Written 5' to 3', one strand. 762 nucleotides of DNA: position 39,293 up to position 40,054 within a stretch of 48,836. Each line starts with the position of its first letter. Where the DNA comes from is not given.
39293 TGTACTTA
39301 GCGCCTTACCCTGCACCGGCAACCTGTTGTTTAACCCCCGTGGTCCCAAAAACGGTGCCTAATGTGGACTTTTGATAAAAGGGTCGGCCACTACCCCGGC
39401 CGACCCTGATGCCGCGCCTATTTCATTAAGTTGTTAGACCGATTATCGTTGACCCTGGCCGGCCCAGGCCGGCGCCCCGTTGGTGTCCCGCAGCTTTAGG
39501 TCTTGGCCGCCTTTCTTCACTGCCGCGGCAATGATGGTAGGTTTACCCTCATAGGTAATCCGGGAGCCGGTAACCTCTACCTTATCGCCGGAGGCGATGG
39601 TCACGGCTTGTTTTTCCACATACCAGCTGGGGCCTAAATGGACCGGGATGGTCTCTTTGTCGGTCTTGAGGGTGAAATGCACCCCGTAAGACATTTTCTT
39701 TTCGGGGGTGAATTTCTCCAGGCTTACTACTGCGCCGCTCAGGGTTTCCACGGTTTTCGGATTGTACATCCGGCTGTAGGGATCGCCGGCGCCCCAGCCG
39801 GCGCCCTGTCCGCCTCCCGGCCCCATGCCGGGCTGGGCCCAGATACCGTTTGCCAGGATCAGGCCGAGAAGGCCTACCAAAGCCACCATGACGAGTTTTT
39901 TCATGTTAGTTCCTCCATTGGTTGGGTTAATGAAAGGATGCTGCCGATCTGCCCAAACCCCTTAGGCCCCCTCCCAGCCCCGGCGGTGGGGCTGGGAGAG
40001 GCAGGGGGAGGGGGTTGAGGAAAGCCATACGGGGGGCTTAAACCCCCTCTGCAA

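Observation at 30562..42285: A shared CCG-WWTAW-CCGGTT box in the -35/-10 spacer of six promoters suggests one ArsR-type regulon over an uncharacterised envelope/metalloid-stress island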

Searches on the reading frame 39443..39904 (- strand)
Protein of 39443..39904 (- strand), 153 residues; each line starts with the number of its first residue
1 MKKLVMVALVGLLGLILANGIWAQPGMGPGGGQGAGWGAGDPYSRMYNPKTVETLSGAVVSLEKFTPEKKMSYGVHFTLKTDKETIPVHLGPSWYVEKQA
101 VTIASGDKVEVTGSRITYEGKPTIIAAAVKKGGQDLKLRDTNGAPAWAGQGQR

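Call 7: search_protein_families(library=pfam, proteins=[window:39443-39904:-], max_evalue=0.01)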
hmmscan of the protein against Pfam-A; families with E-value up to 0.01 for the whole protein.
window:39443-39904:- (153 aa): 0 families

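Call 30: search_protein_families(library=ncbifam, proteins=[window:39443-39904:-], max_evalue=0.01)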
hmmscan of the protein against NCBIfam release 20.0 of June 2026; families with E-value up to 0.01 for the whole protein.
window:39443-39904:- (153 aa): 0 families

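Call 55: search_solved_structures(query=window:39443-39904:-, max_evalue=1)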
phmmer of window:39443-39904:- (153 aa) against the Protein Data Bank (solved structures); distinct sequences matched with E-value up to 1: 10.
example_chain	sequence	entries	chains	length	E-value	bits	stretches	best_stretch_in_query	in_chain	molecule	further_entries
4v93_C1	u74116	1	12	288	0.013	18.8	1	6-51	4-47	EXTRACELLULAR HEMOGLOBIN LINKER L2 SUBUNIT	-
8bl3_A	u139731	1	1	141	0.16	15.2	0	76-114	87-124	scIg12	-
13ld_A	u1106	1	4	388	0.18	15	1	50-113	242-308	Alanine racemase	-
1epv_A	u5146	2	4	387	0.18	15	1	50-113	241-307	ALANINE RACEMASE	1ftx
1bd0_A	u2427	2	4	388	0.18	15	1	50-113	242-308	ALANINE RACEMASE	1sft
1l6f_A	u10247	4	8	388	0.18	15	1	50-113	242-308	alanine racemase | PROTEIN (ALANINE RACEMASE)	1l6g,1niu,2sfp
8bl6_A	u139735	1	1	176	0.33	14.2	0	77-114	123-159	dIG14-scdim-EF62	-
4ils_A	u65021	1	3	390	0.34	14.2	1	50-113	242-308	Engineered protein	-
1xqk_A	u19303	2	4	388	0.68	13.2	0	50-113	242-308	Alanine racemase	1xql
6o8w_S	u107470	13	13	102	0.81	12.9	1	78-130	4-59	50S ribosomal protein L21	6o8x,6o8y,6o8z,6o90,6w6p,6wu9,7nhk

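Call 72: find_homologous_proteins(query=window:39443-39904:-, max_evalue=1e-8)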
Query window:39443-39904:- (153 aa): 1507 proteins with E <= 1e-8 among 1581 candidates; the best 120 are listed.
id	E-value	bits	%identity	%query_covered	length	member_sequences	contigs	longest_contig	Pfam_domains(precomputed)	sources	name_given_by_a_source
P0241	5.1e-96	337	100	100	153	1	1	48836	PF26390.1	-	-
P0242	3.5e-84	298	89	98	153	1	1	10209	PF26390.1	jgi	jgi:hypothetical protein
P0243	1.5e-83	296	89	98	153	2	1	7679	PF26390.1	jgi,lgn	jgi:hypothetical protein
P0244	1.2e-82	293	89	72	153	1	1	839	PF26390.1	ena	-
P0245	1.5e-82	293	86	100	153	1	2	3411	PF26390.1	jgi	jgi:hypothetical protein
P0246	2.2e-81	289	86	100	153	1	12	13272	PF26390.1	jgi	jgi:hypothetical protein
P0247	1.1e-80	287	85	100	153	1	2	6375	PF26390.1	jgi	jgi:hypothetical protein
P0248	4.6e-80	285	83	100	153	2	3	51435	PF26390.1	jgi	jgi:hypothetical protein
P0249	3.3e-79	282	85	98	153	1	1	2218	PF26390.1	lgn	-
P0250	4.1e-79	282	85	99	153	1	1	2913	PF26390.1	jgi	jgi:hypothetical protein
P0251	1.5e-78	280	82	100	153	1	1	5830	PF26390.1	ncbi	-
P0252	3.7e-78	279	83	99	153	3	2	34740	PF26390.1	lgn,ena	-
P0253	9.8e-78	278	85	98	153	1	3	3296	PF26390.1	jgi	jgi:hypothetical protein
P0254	1.1e-77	277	85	98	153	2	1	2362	PF26390.1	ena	-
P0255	5.4e-76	272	59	77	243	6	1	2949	PF26390.1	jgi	jgi:hypothetical protein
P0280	8.4e-72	258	77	100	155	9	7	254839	PF26390.1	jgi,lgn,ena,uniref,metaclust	jgi:hypothetical protein|uniref:DNA-binding protein n=1 Tax=Desulfobacca acetoxidans TaxID=60893 Rep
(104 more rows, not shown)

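Call 75: find_encoding_contigs(protein=P0280, flank=9000, max_places=3)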
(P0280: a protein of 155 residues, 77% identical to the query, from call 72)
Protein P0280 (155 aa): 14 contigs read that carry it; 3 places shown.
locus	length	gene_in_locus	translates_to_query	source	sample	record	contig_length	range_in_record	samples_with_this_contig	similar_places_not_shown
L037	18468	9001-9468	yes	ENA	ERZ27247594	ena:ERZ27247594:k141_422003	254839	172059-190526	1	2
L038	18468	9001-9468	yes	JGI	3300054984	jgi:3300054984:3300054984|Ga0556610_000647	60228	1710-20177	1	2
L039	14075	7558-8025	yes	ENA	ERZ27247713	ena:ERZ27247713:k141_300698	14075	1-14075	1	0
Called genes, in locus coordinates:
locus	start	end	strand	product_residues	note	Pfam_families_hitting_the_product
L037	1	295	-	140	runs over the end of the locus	PF02566:OsmC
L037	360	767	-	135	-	PF08859:DGC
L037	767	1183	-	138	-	PF08859:DGC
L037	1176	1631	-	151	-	PF01597:GCV_H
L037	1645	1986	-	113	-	-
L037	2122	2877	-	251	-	PF01135:PCMT, PF05175:MTS (weak), PF13489:Methyltransf_23, PF01209:Ubie_methyltran, PF13847:Methyltransf_31, PF08241:Methyltransf_11, PF08242:Methyltransf_12, PF13649:Methyltransf_25, +1 more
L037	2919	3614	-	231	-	PF02683:DsbD_TM, PF13386:DsbD_2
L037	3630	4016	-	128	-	PF13098:Thioredoxin_2, PF00085:Thioredoxin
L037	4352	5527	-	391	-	PF01758:SBF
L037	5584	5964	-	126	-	PF01022:HTH_5, PF01047:MarR (faint)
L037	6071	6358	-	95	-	-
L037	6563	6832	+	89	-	PF00044:Gp_dh_N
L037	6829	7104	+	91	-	PF02800:Gp_dh_C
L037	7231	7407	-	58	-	-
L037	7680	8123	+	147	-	PF13801:Metal_resist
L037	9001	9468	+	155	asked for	PF26390:MamS_MamX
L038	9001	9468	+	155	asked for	PF26390:MamS_MamX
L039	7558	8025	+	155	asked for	PF26390:MamS_MamX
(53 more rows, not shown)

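Call 78: predict_structure(alignment_id=A1)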
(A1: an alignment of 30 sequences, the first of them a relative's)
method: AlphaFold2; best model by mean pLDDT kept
length: 153 residues; sequences in the alignment: 30
mean_pLDDT: 70.1   pTM: 0.62
mean pLDDT of the five models: 70.1, 67.7, 66.5, 65.0, 63.4
residues with pLDDT >= 90: 42; 70-90: 40; 50-70: 38; < 50: 33
segments of 3 or more residues with pLDDT < 50: 17-40, 69-72, 151-153
pLDDT, mean of each block of 10 residues (from residue 1): 55 51 32 37 76 95 63 73 93 64 90 88 91 86 68 41
secondary structure, 60 per line:
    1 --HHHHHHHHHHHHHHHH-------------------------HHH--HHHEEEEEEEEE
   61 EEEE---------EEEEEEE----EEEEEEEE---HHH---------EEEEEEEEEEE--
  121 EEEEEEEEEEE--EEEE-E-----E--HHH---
elements in order: H3-18 E52-64 E74-80 E85-92 E108-118 E121-131 E134-137

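Call 80: fold_search(model_id=the predicted structure, library=pdb)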
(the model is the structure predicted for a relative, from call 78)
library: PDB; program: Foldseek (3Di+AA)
matches with E <= 10: 1158; with E <= 0.001: 60
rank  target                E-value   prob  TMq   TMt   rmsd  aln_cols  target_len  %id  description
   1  6ka6_C                1.4e-04  1.00  0.43  0.15   6.5        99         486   20  Crystal structure of plasmodium lysyl-tRNA synthetase in complex with a cladosporin derivative 1 (released 2020-04-08)
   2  6kcn_A                1.5e-04  1.00  0.40  0.14  15.4       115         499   17  Crystal structure of plasmodium lysyl-tRNA synthetase in complex with a cladosporin derivative 4 (released 2020-04-08)
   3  4pg3_A                1.6e-04  1.00  0.41  0.14   5.7       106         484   19  Crystal structure of KRS complexed with inhibitor (released 2014-07-16)
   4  6kcn_D                1.8e-04  1.00  0.44  0.15   8.4       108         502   19  Crystal structure of plasmodium lysyl-tRNA synthetase in complex with a cladosporin derivative 4 (released 2020-04-08)
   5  8txr_C                1.9e-04  1.00  0.42  0.16   2.5        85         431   19  E. coli ExoVII(H238A) (released 2024-01-31)
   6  8sok_B                1.9e-04  1.00  0.40  0.17   7.5       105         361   15  Cryo-EM structure of human CST bound to POT1(ESDL)/TPP1 in the presence of telomeric ssDNA (released 2023-06-07)
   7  4joi_A                2.4e-04  1.00  0.41  0.45   4.1        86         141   19  Crystal structure of the human telomeric Stn1-Ten1 complex (released 2013-05-29)
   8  4h02_B                2.4e-04  1.00  0.44  0.15  10.6       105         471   20  Crystal structure of P. falciparum Lysyl-tRNA synthetase (released 2013-05-01)
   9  6kcn_C                2.5e-04  1.00  0.44  0.15   6.5        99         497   19  Crystal structure of plasmodium lysyl-tRNA synthetase in complex with a cladosporin derivative 4 (released 2020-04-08)
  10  5zh5_A                2.5e-04  1.00  0.44  0.15   7.6       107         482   17  CRYSTAL STRUCTURE OF PfKRS WITH INHIBITOR CLADO-2 (released 2018-06-27)
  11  6kcn_B                2.7e-04  1.00  0.44  0.15   7.9       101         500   19  Crystal structure of plasmodium lysyl-tRNA synthetase in complex with a cladosporin derivative 4 (released 2020-04-08)
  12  6ka6_B                2.7e-04  1.00  0.43  0.14   8.0       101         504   20  Crystal structure of plasmodium lysyl-tRNA synthetase in complex with a cladosporin derivative 1 (released 2020-04-08)
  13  6l4q_A                2.7e-04  1.00  0.40  0.14   4.9       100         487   17  Crystal Structure of Lysyl-tRNA Synthetase from Plasmodium falciparum complexed with L-lysine and Clado-B (released 2021-05-19)
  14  6agt_C                2.7e-04  1.00  0.43  0.15   8.4       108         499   19  Crystal structure of PfKRS complexed with chromone inhibitor (released 2019-03-13)
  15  4gop_B                2.8e-04  1.00  0.39  0.48   6.6        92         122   14  Structure and Conformational Change of a Replication Protein A Heterotrimer Bound to ssDNA (released 2012-11-28)
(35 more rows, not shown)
